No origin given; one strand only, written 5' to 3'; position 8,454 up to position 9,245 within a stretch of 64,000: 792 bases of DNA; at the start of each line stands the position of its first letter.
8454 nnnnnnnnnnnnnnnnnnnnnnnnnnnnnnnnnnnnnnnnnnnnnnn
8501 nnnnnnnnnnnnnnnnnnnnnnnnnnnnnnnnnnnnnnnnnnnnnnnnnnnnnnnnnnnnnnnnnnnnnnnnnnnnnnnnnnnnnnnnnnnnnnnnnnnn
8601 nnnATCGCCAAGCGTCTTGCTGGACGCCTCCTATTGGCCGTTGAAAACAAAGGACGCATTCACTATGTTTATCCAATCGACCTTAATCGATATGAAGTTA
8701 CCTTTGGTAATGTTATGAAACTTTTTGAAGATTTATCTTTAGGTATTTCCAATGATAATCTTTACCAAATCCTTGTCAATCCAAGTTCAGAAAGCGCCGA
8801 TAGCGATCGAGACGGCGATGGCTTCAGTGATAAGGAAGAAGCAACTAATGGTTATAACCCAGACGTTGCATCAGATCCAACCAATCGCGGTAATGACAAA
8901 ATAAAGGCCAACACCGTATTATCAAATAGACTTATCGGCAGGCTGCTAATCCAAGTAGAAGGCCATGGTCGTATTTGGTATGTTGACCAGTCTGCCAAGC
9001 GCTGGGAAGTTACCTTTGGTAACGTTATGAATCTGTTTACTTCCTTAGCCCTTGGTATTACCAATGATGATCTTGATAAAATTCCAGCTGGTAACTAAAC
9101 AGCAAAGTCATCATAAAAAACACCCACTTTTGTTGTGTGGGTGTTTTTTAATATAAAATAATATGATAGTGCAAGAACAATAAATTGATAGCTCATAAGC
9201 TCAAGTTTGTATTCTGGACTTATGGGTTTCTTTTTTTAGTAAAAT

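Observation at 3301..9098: Two adjacent giant surface proteins share a C-terminal tandem ~55-aa module separated by a TSP3-like Ca-binding loop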

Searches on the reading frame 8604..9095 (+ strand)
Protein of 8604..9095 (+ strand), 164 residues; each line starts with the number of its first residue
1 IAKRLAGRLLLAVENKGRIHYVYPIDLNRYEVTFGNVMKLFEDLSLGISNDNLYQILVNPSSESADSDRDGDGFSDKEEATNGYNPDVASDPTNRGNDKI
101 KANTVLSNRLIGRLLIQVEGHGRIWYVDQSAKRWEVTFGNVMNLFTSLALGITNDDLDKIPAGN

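Call 6: search_protein_families(library=pfam, proteins=[window:8604-9095:+], max_evalue=10)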
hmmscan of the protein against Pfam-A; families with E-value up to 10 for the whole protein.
seq(164 aa): 2 families
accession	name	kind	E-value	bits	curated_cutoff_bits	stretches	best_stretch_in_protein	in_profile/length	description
PF18884.5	TSP3_bac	-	6.4e-05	23.1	25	1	68-83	1-16/22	Bacterial TSP3 repeat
PF21317.3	BetaGal_ABD_1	-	0.083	13.3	27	1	8-23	70-85/113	Beta-galactosidase, first all-beta domain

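Call 9: find_homologous_proteins(query=window:8604-9095:+, max_evalue=0.001)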
Query seq(164 aa) (164 aa): 5 proteins with E <= 0.001 among 77 candidates.
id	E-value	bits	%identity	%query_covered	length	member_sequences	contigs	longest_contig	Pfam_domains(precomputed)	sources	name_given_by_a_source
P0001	2.5e-68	247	69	100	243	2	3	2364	-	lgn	-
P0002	1.0e-57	213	72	81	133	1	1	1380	-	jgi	jgi:hypothetical protein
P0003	1.3e-57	212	72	83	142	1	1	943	-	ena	-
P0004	2.7e-50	188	72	75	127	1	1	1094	-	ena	-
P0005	6.8e-30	122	46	100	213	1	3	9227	-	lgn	-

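Call 10: search_solved_structures(query=window:8604-9095:+, max_evalue=10)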
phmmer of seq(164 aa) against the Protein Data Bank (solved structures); distinct sequences matched with E-value up to 10: 2.
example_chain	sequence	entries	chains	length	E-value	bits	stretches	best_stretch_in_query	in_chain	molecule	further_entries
3nzp_A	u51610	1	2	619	0.53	13.5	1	16-83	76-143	Arginine decarboxylase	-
5xop_A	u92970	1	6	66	1.2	12.3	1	25-84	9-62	Calcium-binding protein 1 (EhCBP1), putative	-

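Call 30: predict_structure(protein=window:8604-9095:+)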
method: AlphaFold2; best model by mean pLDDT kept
length: 164 residues; sequences in the alignment: 1
mean_pLDDT: 45.0   pTM: 0.31
mean pLDDT of the five models: 45.0, 37.5, 37.3, 37.3, 34.3
residues with pLDDT >= 90: 0; 70-90: 0; 50-70: 61; < 50: 103
segments of 3 or more residues with pLDDT < 50: 1-8, 14-17, 22-28, 47-71, 73-113, 151-164
pLDDT, mean of each block of 10 residues (from residue 1): 38 52 48 61 52 34 34 38 38 34 29 50 54 59 58 44 34
secondary structure, 60 per line:
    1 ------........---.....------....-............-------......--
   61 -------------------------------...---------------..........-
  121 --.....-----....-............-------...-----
elements in order: E7-14 E18-22 E29-32 H34-45 H53-58 E110-119 E123-127 E133-136 H138-149

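Call 42: predict_structure(alignment_id=A3)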
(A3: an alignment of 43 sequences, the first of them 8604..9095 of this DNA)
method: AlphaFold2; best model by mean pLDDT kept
length: 164 residues; sequences in the alignment: 43
mean_pLDDT: 93.8   pTM: 0.86
mean pLDDT of the five models: 93.8, 93.3, 93.1, 91.4, 90.7
residues with pLDDT >= 90: 144; 70-90: 20; 50-70: 0; < 50: 0
segments of 3 or more residues with pLDDT < 50: none
pLDDT, mean of each block of 10 residues (from residue 1): 95 91 97 91 95 97 92 94 94 92 97 94 94 93 92 96 89
secondary structure, 60 per line:
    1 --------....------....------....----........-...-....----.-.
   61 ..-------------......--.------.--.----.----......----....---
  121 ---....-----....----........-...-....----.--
elements in order: E9-12 E19-22 E29-32 H37-44 E46-48 H50-53 H76-81 H104-109 E114-117 E124-127 E133-136 H141-148 E150-152 H154-157

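Call 45: fold_search(model_id=the predicted structure, library=pdb)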
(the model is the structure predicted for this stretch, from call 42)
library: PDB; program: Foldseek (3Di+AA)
matches with E <= 10: 137; with E <= 0.001: 0
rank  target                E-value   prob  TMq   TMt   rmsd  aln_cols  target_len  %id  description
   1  8tyx_B                1.0e+00  0.04  0.19  0.19  16.6       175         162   10  Structure of a bacterial Ubl-deubiquitinase complex (form 1) (released 2024-06-12)
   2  4z11_D                1.0e+00  0.02  0.14  0.06  14.2       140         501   14  Latent aurone synthase (polyphenol oxidase) from natural source (released 2016-03-23)
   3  4z11_C                1.0e+00  0.02  0.14  0.06  14.1       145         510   15  Latent aurone synthase (polyphenol oxidase) from natural source (released 2016-03-23)
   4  7nps_B4               1.1e+00  0.02  0.15  0.07  20.6       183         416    9  Structure of the periplasmic assembly from the ESX-5 inner membrane complex, C1 model (released 2021-05-26)
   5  2k0m_MODEL_1_A        1.4e+00  0.08  0.14  0.20   6.4        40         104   10  Solution NMR structure of the uncharacterized protein from Rhodospirillum rubrum gene locus Rru_A0810. Northea (released 2008-02-19)
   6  4z11_B                1.7e+00  0.01  0.14  0.06  14.4       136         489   15  Latent aurone synthase (polyphenol oxidase) from natural source (released 2016-03-23)
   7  4z14_E                1.9e+00  0.02  0.14  0.06  12.1        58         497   16  Recombinantly expressed latent aurone synthase (polyphenol oxidase) (released 2016-06-29)
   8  4z10_F                1.9e+00  0.01  0.15  0.08  14.2       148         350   18  Inactive aurone synthase (polyphenol oxidase) co-crystallized with 1,4-resorcinol (released 2016-04-06)
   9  6kg6_B                2.1e+00  0.08  0.13  0.06   7.9        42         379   14  Crystal structure of MavC/UBE2N-Ub complex (released 2020-04-01)
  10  4z14_D                2.2e+00  0.01  0.14  0.06  14.6       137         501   15  Recombinantly expressed latent aurone synthase (polyphenol oxidase) (released 2016-06-29)
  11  6rmd_D                2.4e+00  0.04  0.21  0.11  13.6       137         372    9  Structure of ATP bound Plasmodium falciparum IMP-nucleotidase (released 2020-07-15)
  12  4z11_A                2.4e+00  0.01  0.14  0.07  14.5       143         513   15  Latent aurone synthase (polyphenol oxidase) from natural source (released 2016-03-23)
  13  4z14_B                2.4e+00  0.01  0.14  0.06  14.5       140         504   15  Recombinantly expressed latent aurone synthase (polyphenol oxidase) (released 2016-06-29)
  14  7bxh_B                2.5e+00  0.07  0.13  0.06   7.9        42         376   14  MavC-Lpg2149 complex (released 2020-05-20)
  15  4z0y_A                2.5e+00  0.01  0.14  0.09  14.0       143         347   17  Active aurone synthase (polyphenol oxidase), copper B : sulfohistidine ~ 1.4 : 1 (released 2016-04-06)
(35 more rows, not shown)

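Call 51: fold_search(model_id=the predicted structure, library=viral)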
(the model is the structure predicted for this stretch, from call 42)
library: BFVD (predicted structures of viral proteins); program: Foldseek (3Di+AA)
matches with E <= 10: 306; with E <= 0.001: 0
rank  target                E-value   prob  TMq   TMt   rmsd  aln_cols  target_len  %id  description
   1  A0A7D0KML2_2          5.1e-01  0.08  0.22  0.05  12.4       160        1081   14  (no name in the UniProt tables at hand)
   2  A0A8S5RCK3            7.9e-01  0.06  0.17  0.21  17.6       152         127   11  Uncharacterized protein [virus sp. ctmTa7]
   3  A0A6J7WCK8            8.5e-01  0.20  0.18  0.39   4.0        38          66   16  Uncharacterized protein [uncultured Caudovirales phage]
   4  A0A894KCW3            9.6e-01  0.14  0.19  0.03   9.5        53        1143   19  Nsp4 [Elemess virus]
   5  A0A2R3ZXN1            1.1e+00  0.08  0.17  0.19   7.4        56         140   25  Uncharacterized protein [Staphylococcus phage phiSA_BS2]
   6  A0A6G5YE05            1.2e+00  0.08  0.13  0.27   5.2        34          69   18  (no name in the UniProt tables at hand)
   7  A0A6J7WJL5            1.2e+00  0.23  0.17  0.04   1.7        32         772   22  Intramolecular chaperone auto-processing domain containing protein [uncultured Caudovirales phage]
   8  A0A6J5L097            1.3e+00  0.14  0.17  0.07   4.7        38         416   13  Major tropism determinant N-terminal domain-containing protein [uncultured Caudovirales phage]
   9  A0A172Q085            1.3e+00  0.06  0.17  0.16  10.2        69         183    9  Uncharacterized protein [Acinetobacter phage vB_AbaM_ME3]
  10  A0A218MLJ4            1.4e+00  0.12  0.16  0.38   9.2        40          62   20  Uncharacterized protein [uncultured virus]
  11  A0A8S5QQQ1            1.5e+00  0.16  0.15  0.21   1.9        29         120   10  Uncharacterized protein [Siphoviridae sp. ctE6L85]
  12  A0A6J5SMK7            1.5e+00  0.12  0.16  0.33   4.6        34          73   20  Uncharacterized protein [uncultured Caudovirales phage]
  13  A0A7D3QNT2            1.5e+00  0.08  0.18  0.19   8.9        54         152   11  (no name in the UniProt tables at hand)
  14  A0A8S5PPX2            1.6e+00  0.12  0.17  0.26   4.6        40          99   12  Uncharacterized protein [Myoviridae sp. ctwwN25]
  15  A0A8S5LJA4            1.7e+00  0.28  0.14  0.20   0.6        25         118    8  Uncharacterized protein [Siphoviridae sp. ct3o911]
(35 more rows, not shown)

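Call 53: search_protein_families(library=pfam, alignment_id=A3, max_evalue=5)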
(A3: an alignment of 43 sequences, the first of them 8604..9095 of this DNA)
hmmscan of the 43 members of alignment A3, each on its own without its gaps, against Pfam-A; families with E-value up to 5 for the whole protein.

A. member 1, window:8604-9095:+ (164 aa): 2 families
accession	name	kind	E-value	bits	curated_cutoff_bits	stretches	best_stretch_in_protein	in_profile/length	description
PF18884.5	TSP3_bac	-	6.4e-05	23.1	25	1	68-83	1-16/22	Bacterial TSP3 repeat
PF21317.3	BetaGal_ABD_1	-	0.083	13.3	27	0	8-23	70-85/113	Beta-galactosidase, first all-beta domain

B. families by the number of members that match (of 43 scanned): 47 families (the first 25 are shown)
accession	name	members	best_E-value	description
PF18884.5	TSP3_bac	36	1.2e-05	Bacterial TSP3 repeat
PF00397.32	WW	6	0.0096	WW domain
PF24316.1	Tli3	5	0.003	T6SS Tli3 immunity protein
PF14433.11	SUKH-3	4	0.0016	SUKH-3 immunity protein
PF23374.1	Fn3_arc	4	0.002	Archaeal fibronectin-III type-like domain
PF13202.12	EF-hand_5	3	0.0014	EF hand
PF04269.17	DUF440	3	0.0063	Protein of unknown function, DUF440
PF05595.16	DUF771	3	0.019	Domain of unknown function (DUF771)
PF13356.12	Arm-DNA-bind_3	3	0.049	Arm DNA-binding domain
PF06251.17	Caps_syn_GfcC_C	3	0.056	Capsule biosynthesis GfcC C-terminal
PF21317.3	BetaGal_ABD_1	3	0.083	Beta-galactosidase, first all-beta domain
PF18346.7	SH3_15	2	0.022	Mind bomb SH3 repeat domain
PF22942.1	DUF7025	2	0.067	Domain of unknown function (DUF7025)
PF13405.12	EF-hand_6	1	0.0046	EF-hand domain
PF07463.16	NUMOD4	1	0.0059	NUMOD4 motif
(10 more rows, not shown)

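Call 54: find_homologous_proteins(query=A3, max_evalue=0.00001)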
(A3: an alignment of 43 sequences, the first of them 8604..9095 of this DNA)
Query A3 (43 sequences) (164 aa, profile of the alignment): 105 proteins with E <= 0.00001 among 2455 candidates.
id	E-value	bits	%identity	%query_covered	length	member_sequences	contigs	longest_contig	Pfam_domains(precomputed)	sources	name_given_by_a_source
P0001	7.2e-68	245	69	100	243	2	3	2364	-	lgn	-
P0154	2.1e-67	244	41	100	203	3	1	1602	-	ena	-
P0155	9.6e-66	238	57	96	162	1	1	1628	-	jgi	jgi:hypothetical protein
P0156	9.2e-63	229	60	95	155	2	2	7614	-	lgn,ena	-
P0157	4.3e-59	217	46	99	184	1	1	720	-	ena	-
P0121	5.4e-59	216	43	99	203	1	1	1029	-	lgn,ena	-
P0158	2.0e-54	202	44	99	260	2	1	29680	-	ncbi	ncbi:MAG: hypothetical protein ABIF17_03385 [Patescibacteria group bacterium]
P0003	1.8e-52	195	72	83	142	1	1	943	-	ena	-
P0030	3.3e-52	194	46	98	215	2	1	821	PF18884.6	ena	-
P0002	4.4e-51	191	72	81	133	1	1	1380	-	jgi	jgi:hypothetical protein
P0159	1.3e-50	189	40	98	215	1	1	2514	PF18884.6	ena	-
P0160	2.6e-50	188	45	99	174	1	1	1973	-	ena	-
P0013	1.5e-48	182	45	100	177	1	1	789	-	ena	-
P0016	5.5e-48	181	48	98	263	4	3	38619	-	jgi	-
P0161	2.0e-47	179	61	77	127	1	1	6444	-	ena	-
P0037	6.9e-47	177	39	100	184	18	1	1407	-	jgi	-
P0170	3.4e-44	168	41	100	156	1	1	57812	-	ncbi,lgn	ncbi:MAG: hypothetical protein ABIJ91_02030 [Candidatus Kuenenbacteria bacterium]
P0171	6.3e-44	167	38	100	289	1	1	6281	PF00188.33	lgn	-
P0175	2.0e-42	163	39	100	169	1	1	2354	-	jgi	jgi:phage pi2 protein 07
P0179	3.7e-37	146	30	98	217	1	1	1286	PF18884.6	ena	-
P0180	4.6e-37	145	31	100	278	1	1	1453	PF18884.6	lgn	-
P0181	3.2e-36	142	35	98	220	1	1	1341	PF18884.6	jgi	-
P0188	9.8e-34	134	26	98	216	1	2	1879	PF18884.6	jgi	jgi:hypothetical protein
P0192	4.4e-33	132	28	95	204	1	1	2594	PF18884.6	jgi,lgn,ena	-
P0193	8.1e-33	131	28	95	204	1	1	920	PF18884.6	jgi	-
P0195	5.6e-32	129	27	96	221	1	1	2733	PF18884.6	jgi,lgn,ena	-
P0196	1.6e-31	127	30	96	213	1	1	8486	PF18884.6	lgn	-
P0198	3.2e-28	116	29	77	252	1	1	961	PF18884.6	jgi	-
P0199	9.5e-28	115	31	57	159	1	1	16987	PF18884.6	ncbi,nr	ncbi:MAG: hypothetical protein PHQ42_03295, partial [Patescibacteria group bacterium]|nr:hypothetica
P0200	1.5e-27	114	35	59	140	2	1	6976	PF18884.6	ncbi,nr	ncbi:thrombospondin type 3 repeat-containing protein [Patescibacteria group bacterium]|nr:thrombospo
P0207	1.6e-23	101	44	59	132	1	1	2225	PF18884.6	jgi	-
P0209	4.8e-23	100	32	67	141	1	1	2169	PF18884.6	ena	-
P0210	6.3e-23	99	27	75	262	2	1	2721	PF18884.6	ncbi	-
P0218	6.4e-21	93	30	98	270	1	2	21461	PF00127.27,PF13473.13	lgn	-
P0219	1.8e-20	91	34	70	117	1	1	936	PF18884.6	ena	-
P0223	6.2e-19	86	36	55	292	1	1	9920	PF18884.6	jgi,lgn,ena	-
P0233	9.5e-18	82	29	63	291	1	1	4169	PF18884.6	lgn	-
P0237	3.3e-13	68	58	12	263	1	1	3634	PF18884.6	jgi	jgi:hypothetical protein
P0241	9.2e-10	56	32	46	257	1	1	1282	PF03734.20,PF18884.6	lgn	-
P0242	4.8e-9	54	35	37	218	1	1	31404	PF01551.30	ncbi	-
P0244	4.2e-6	45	58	14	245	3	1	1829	PF03734.20,PF18884.6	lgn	-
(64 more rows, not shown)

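Call 64: search_protein_families(library=ncbifam, proteins=[P0175, window:8604-9095:+, P0170, P0171, P0158, P0218, P0242], max_evalue=1)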
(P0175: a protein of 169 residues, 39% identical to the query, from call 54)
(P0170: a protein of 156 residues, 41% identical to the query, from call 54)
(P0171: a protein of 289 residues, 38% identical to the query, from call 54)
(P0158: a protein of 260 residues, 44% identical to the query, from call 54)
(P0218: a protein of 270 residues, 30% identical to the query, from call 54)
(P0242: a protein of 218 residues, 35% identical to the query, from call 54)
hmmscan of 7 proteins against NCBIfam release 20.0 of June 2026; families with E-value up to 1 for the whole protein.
P0175 (169 aa): 2 families
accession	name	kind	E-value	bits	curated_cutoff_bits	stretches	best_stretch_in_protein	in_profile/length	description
TIGR01396.1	FlgB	equivalog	0.087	13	59.05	1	63-80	29-46/131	flagellar basal body rod protein FlgB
NF002694.0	PRK02487.1-3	equivalog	0.099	12.2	311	0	112-146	112-146/171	heme-degrading domain-containing protein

window:8604-9095:+ (164 aa): 1 family
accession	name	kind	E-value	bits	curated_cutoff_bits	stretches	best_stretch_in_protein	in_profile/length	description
NF042425.1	Amuc_1099_fam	equivalog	0.098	12.2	50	1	61-86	122-147/321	Amuc_1099 family pilus-like system protein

P0170 (156 aa): 2 families
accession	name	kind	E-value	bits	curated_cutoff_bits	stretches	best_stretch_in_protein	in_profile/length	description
TIGR02207.1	lipid_A_htrB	subfamily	0.056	12.8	297.8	0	97-136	175-211/303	LpxL/LpxP family Kdo(2)-lipid IV(A) lauroyl/palmitoleoyl acyltransferase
NF047527.1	LIC_12337_fam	subfamily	0.16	10.9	270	1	1-109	1-116/389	LIC_12337 family protein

P0171 (289 aa): 2 families
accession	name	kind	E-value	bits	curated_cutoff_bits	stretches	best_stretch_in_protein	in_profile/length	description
TIGR02909.1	spore_YkwD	subfamily_domain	1.1e-05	25.3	171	1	178-266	8-99/127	uncharacterized protein, YkwD family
NF040942.2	hypo_ExtJ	equivalog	0.11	12.9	52.5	0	1-25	1-25/77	selenite/tellurite reduction operon protein ExtJ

P0158 (260 aa): 1 family
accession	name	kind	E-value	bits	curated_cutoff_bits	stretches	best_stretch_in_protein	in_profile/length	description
NF000684.0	PRK00034.3-4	equivalog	0.018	15.4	97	1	125-177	36-88/97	Asp-tRNA(Asn) amidotransferase subunit GatC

P0218 (270 aa): 9 families
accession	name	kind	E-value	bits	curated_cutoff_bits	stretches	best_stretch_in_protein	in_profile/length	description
TIGR02657.1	amicyanin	equivalog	1.9e-13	50.6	110.2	1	190-270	1-83/83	amicyanin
TIGR02656.1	cyanin_plasto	equivalog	5e-08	33.3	87.85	1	195-270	12-99/99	plastocyanin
TIGR03102.1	halo_cynanin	subfamily_domain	2.9e-06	27.3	93.8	1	193-268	35-113/115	halocyanin domain-containing protein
TIGR04246.1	nitrous_NosZ_Gp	equivalog_domain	0.0066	14.8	625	1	195-265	494-572/578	Sec-dependent nitrous-oxide reductase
TIGR03096.1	nitroso_cyanin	equivalog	0.0071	16.1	142.85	1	189-262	51-123/135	nitrosocyanin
NF051440.1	CuResCopIPSEAE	equivalog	0.0078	16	280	1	178-212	33-67/180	copper-resistant cuproprotein CopI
TIGR02375.1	pseudoazurin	equivalog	0.008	15.9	109.85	1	196-264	11-79/116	pseudoazurin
NF005967.0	PRK08057.1-1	equivalog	0.04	13.2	358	0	95-147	123-177/263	cobalt-precorrin-6A reductase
TIGR04244.1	nitrous_NosZ_RR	equivalog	0.081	11.4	625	1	190-259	539-611/627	TAT-dependent nitrous-oxide reductase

P0242 (218 aa): 8 families
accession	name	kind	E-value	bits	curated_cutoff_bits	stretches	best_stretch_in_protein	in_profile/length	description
NF052336.1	PdgHdaseHSB100310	equivalog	0.00029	20.3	500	1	6-72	104-166/316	peptidoglycan hydrolase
NF040883.1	amid_act_ActS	equivalog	0.0012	18.1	375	1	12-45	188-221/242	amidase activator ActS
NF053825.1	PdgNdpepShyA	equivalog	0.0024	16.7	700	1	11-45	346-381/425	peptidoglycan DD-endopeptidase ShyA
NF008652.0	PRK11649.1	equivalog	0.0025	16.6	341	1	12-45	364-398/439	murein DD-endopeptidase MepM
NF052530.1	Heli_ShapePgp3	exception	0.004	16.3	300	1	7-46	215-253/270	peptidoglycan metallopeptidase Pgp3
NF008123.1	PRK10871.1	equivalog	0.04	13.3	311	1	14-45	319-350/365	murein hydrolase activator NlpD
NF053824.1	PdgNdpepShyC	equivalog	0.054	12.4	700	1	12-46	347-382/429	peptidoglycan DD-endopeptidase ShyC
NF050804.1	CellDivDipMCaul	equivalog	0.072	11.9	900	0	6-46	576-615/634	cell division endopeptidase DipM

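Call 65: search_protein_families(library=phrogs, proteins=[P0175, window:8604-9095:+, P0170, P0171, P0158], max_evalue=1)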
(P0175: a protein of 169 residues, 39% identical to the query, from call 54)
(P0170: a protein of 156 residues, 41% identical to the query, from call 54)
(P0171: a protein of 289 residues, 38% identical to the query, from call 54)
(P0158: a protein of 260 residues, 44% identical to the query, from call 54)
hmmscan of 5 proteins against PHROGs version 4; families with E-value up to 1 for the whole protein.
P0175 (169 aa): 0 families

window:8604-9095:+ (164 aa): 3 families
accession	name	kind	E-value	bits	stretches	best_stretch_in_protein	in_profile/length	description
phrog_31288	-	unknown function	0.0065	17.7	0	104-147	4-47/96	-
phrog_27453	-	unknown function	0.026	15.9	0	110-137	47-72/92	-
phrog_36046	-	unknown function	0.027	14.4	1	58-94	321-358/506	-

P0170 (156 aa): 4 families
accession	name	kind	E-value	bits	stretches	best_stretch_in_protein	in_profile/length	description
phrog_10856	-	moron, auxiliary metabolic gene and host takeover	0.01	16.3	1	40-60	245-265/309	sporulation protein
phrog_5478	-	unknown function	0.063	14.3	0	88-120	10-42/77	-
phrog_23721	-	unknown function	0.11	13.9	0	104-135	7-39/60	-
phrog_5013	-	unknown function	0.42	12.1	0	96-128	36-66/72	-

P0171 (289 aa): 1 family
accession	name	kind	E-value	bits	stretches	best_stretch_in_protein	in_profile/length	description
phrog_16914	-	moron, auxiliary metabolic gene and host takeover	0.091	13.5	1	233-272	139-178/200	sporulation protein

P0158 (260 aa): 1 family
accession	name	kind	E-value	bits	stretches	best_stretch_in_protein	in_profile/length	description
phrog_36046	-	unknown function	0.1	12.4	1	150-192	310-352/506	-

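Call 81: find_encoding_contigs(protein=P0242, flank=4000, max_places=2)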
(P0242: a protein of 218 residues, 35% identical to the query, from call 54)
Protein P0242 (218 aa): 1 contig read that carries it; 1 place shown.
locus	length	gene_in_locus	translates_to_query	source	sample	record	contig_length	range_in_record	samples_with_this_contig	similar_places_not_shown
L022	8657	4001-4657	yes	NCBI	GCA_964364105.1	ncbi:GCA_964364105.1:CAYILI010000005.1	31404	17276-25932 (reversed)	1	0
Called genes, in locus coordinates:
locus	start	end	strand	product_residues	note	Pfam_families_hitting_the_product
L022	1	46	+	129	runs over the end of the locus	-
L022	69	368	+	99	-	-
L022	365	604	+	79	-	-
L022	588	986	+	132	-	-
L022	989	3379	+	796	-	-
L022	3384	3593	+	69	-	-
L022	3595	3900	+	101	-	-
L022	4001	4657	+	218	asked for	PF01551:Peptidase_M23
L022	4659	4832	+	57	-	-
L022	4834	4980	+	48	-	-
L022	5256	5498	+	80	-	-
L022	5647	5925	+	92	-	-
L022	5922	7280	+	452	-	-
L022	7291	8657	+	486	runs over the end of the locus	-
